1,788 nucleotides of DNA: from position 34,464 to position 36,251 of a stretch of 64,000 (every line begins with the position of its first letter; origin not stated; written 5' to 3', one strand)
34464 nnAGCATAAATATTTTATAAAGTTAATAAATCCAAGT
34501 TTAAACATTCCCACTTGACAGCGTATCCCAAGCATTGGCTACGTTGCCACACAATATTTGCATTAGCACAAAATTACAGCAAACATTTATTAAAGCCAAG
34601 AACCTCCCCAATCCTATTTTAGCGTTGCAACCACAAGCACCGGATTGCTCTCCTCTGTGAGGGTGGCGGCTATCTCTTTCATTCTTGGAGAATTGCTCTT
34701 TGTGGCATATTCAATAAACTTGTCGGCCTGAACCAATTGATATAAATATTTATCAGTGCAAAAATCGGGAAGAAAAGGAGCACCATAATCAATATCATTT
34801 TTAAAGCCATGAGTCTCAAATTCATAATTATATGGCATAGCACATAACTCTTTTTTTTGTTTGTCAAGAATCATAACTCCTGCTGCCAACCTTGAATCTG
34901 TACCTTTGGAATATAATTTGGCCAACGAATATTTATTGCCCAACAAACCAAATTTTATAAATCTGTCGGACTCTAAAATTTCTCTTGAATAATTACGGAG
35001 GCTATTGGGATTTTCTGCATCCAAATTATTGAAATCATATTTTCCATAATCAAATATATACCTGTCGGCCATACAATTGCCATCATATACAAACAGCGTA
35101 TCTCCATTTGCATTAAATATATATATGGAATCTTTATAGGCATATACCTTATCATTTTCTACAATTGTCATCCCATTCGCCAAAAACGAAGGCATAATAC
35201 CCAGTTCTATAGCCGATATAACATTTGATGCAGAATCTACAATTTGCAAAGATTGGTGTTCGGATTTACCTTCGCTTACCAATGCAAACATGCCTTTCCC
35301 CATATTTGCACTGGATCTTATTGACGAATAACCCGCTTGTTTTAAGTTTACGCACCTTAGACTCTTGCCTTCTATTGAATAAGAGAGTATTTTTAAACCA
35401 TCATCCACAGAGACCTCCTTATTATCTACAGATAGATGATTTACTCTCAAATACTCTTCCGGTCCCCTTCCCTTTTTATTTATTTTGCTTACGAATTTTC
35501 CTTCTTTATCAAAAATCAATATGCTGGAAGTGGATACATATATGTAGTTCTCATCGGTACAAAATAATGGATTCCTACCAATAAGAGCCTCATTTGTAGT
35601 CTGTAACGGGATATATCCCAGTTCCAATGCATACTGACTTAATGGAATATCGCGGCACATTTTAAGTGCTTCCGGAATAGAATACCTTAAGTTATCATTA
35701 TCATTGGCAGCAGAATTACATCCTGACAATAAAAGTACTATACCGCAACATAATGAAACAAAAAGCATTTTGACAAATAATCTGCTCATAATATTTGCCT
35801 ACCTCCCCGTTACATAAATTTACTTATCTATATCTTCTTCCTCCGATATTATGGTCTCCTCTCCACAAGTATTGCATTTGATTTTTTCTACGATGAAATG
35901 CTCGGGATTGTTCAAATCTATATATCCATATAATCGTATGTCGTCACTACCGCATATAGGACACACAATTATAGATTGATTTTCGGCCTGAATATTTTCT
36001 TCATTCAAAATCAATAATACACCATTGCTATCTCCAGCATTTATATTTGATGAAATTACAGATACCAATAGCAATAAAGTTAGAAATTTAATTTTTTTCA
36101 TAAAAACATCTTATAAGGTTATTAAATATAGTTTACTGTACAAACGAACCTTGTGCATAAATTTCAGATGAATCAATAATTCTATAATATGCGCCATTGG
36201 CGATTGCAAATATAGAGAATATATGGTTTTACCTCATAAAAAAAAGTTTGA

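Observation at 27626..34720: Five diverged paralogs keep a near-identical ~110-nt 3' end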

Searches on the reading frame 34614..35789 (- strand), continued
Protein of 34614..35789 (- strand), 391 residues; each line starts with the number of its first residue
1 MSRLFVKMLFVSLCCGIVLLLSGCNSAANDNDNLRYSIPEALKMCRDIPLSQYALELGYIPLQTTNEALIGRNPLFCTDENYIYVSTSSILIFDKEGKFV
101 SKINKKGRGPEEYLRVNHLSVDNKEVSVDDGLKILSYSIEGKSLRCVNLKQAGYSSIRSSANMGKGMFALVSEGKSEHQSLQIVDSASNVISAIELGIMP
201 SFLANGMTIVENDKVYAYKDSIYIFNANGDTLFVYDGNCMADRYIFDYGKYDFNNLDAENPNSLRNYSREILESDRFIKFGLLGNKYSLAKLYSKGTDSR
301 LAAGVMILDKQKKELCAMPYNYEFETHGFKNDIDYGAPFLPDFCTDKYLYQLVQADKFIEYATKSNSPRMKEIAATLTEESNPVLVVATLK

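Call 49: fold_search(model_id=the predicted structure, library=pdb)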
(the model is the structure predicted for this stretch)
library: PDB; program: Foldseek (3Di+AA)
matches with E <= 10: 1417; with E <= 0.001: 297
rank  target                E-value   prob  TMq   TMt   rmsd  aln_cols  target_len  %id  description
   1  4raa                  1.9e-14  1.00  0.63  0.69   5.0       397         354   16  Crystal structure of a Putative exported protein (BF0058) from Bacteroides fragilis NCTC 9343 at 2.60 A resolution (released 2014-10-15)
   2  6d69                  8.2e-08  1.00  0.43  0.55   7.3       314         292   13  Crystal Structure of the NHL Repeat Region of D. melanogaster Thin (released 2019-04-24)
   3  6xg7                  3.0e-07  1.00  0.28  0.35  11.9       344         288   10  1.3 A Resolution Structure of the of the NHL Repeat Region of D. melanogaster Thin (released 2020-12-16)
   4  9jur                  5.8e-07  1.00  0.31  0.41  11.7       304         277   13  Crystal Structure of NHL domain of human E3 ubiquitin-protein ligase TRIM71 (released 2025-04-30)
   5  4czy_A                1.3e-06  1.00  0.40  0.47   6.7       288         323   11  Complex of Neurospora crassa PAN2 (WD40-CS1) with PAN3 (pseudokinase and C-term) (released 2014-06-04)
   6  3s9j                  1.4e-06  1.00  0.48  0.51   7.4       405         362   14  Crystal structure of a member of duf4221 family (BVU_1028) from Bacteroides vulgatus atcc 8482 at 1.75 A resolution (released 2011-06-22)
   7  7mq8_LT               1.7e-06  1.00  0.37  0.18   8.0       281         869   10  Cryo-EM structure of the human SSU processome, state pre-A1 (released 2021-09-22)
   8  22gv_A                1.7e-06  1.00  0.42  0.58   7.3       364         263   12  Crystal structure of the CJ1041C protein from Campylobacter jejuni in complex with Ca2+ in space group P1 (released 2026-04-01)
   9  7qrv_A                2.7e-06  1.00  0.37  0.50  10.4       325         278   13  Crystal structure of NHL domain of TRIM2 (full C-terminal) (released 2022-05-04)
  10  8j72_B                3.0e-06  1.00  0.33  0.45   5.3       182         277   21  Crystal structure of mammalian Trim71 in complex with lncRNA Trincr1 (released 2024-03-06)
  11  9c7v_1                3.5e-06  1.00  0.36  0.17   6.3       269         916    7  Structure of the human BOS:human EMC complex in GDN (released 2024-08-21)
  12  8adg_B                3.5e-06  1.00  0.34  0.36   8.0       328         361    8  Cryo-EM structure of Darobactin 22 bound BAM complex (released 2023-01-11)
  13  7mqa_LT               3.7e-06  1.00  0.38  0.19   5.8       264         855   11  Cryo-EM structure of the human SSU processome, state post-A1 (released 2021-09-22)
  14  22gw_B                4.2e-06  1.00  0.42  0.59   7.1       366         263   12  Crystal structure of the CJ1041C protein from Campylobacter jejuni in the apo form in space group P2 (released 2026-04-01)
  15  7qrw                  4.7e-06  1.00  0.32  0.44  11.1       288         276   15  Crystal structure of NHL domain of TRIM3 (released 2022-05-04)
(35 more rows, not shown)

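Call 63: find_encoding_contigs(protein=P0012, flank=10000, max_places=6)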
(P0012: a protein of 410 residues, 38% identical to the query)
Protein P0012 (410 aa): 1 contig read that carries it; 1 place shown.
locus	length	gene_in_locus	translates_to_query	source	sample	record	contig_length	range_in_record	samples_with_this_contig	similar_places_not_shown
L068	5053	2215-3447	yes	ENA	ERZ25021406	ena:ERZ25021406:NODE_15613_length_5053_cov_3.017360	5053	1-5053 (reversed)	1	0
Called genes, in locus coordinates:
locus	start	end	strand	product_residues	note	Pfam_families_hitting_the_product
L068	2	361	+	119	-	?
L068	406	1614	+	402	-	PF16287:DUF4933 (faint), PF17170:DUF5128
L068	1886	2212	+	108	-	-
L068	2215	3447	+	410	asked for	PF16287:DUF4933 (faint), PF17170:DUF5128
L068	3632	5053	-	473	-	?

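Call 64: find_encoding_contigs(protein=P0049, flank=10000, max_places=6)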
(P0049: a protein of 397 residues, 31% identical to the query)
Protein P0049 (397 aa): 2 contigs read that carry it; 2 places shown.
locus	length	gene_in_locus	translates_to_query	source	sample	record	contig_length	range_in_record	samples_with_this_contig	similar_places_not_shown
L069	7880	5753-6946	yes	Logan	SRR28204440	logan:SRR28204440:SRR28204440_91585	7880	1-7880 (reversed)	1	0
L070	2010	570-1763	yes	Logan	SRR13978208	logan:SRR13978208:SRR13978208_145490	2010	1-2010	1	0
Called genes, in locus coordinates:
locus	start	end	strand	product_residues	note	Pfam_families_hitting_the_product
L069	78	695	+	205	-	PF00485:PRK, PF01121:CoaE (faint), PF13238:AAA_18 (weak)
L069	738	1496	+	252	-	-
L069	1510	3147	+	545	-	-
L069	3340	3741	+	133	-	-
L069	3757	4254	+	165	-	-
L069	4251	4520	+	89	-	-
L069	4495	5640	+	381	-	PF15869:TolB_like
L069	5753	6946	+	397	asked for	PF16287:DUF4933 (faint), PF17170:DUF5128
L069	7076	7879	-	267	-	?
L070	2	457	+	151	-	?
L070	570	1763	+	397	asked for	PF16287:DUF4933 (faint), PF17170:DUF5128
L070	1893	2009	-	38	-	?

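Call 75: search_protein_representatives(protein=window:34740-35789:-)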
Query: 350 residues. Proteins with E-value up to 0.001 (for the whole library): 5364; up to 1e-10: 387; up to 1e-30: 5. The best 150 are listed.
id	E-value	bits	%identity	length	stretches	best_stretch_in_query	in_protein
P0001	1.0e-231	784.5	100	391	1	1-350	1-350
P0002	4.5e-69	249.8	45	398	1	12-345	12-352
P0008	9.8e-59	215.8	40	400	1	8-350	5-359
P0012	1.6e-38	149.4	35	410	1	13-342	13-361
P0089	2.0e-31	126.0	32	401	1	19-347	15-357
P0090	1.7e-27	113.1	34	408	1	10-350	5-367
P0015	2.6e-27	112.5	30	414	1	15-350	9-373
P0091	1.5e-26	110.0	33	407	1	17-350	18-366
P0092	2.0e-26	109.6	29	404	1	11-348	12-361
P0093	2.8e-26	109.1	30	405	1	9-345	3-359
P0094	4.6e-26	108.4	30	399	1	11-347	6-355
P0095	3.0e-25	105.7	28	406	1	13-350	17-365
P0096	8.4e-25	104.2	30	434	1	12-346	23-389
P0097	1.9e-24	103.1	29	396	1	13-350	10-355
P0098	4.0e-24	102.0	29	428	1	14-349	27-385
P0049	9.8e-14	67.9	27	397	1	17-345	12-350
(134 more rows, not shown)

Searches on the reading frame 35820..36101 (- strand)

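Call 4: search_protein_families(library=pfam, proteins=[window:35820-36101:-], max_evalue=0.01)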
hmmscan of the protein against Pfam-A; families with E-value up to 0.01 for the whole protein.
window:35820-36101:- (93 aa): 0 families

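Call 8: search_protein_families(library=ncbifam, proteins=[window:35820-36101:-], max_evalue=0.01)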
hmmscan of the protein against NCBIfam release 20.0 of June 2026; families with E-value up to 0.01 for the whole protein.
window:35820-36101:- (93 aa): 3 families
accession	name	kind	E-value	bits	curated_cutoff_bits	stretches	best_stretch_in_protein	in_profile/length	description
TIGR04165.1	methano_modCys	hypoth_equivalog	6.5e-05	23.1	60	1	47-80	10-43/50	TIGR04165 family Cys-rich peptide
TIGR03655.1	anti_R_Lar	subfamily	0.0002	21.6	39.6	1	47-89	4-44/55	Lar family restriction alleviation protein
NF047912.1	ECs_2282_CxxC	subfamily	0.0039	17.1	37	0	73-90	2-18/60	ECs_2282 family putative zinc-binding protein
